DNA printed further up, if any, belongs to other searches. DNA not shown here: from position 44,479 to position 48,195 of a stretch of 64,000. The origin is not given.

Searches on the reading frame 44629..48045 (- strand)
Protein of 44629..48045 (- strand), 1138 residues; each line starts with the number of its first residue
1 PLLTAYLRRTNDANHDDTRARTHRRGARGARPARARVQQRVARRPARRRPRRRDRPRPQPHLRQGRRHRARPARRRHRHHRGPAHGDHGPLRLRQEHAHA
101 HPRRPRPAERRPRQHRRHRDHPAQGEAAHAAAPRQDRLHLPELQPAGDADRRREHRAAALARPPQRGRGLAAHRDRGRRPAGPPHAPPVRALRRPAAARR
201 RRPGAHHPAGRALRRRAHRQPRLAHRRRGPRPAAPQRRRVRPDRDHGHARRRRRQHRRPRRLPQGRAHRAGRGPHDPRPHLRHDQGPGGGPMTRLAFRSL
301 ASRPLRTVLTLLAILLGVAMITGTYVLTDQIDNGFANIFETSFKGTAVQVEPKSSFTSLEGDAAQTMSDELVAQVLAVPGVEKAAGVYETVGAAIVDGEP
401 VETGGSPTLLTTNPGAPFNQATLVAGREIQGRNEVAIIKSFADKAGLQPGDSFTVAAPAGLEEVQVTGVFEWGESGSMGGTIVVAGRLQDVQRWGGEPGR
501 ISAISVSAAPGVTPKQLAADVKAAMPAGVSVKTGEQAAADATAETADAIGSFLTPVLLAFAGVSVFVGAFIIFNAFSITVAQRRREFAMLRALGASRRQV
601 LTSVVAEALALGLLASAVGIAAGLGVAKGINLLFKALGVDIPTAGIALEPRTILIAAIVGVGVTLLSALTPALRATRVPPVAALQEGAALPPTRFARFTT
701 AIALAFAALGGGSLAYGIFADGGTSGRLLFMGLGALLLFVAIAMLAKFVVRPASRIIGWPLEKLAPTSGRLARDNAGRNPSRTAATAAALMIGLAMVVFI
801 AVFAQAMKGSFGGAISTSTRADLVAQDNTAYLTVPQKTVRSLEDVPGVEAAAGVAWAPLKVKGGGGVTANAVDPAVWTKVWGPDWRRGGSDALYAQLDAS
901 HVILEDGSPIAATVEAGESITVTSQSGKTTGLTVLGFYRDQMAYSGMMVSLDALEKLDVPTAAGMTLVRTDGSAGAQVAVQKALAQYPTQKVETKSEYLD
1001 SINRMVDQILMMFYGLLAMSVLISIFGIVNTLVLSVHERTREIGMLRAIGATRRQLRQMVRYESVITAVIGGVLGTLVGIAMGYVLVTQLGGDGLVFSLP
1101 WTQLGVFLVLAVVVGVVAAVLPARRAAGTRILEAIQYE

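Call 26: search_protein_families(library=pfam, proteins=[window:44629-48045:-], max_evalue=0.01)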
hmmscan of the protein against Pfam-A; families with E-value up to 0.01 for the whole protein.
window:44629-48045:- (1138 aa): 3 families
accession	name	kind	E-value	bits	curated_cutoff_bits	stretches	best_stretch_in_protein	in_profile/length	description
PF02687.27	FtsX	-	1.4e-40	138.5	25.5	2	1016-1128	3-117/120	FtsX-like permease C-terminal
PF12704.14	MacB_PCD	-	3.2e-20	73.8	27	2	307-523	1-206/207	MacB-like periplasmic core domain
PF21078.2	GDH_HM3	-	0.0087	16.6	24.6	0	1030-1065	7-42/66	Glutamate dehydrogenase, helical motif 3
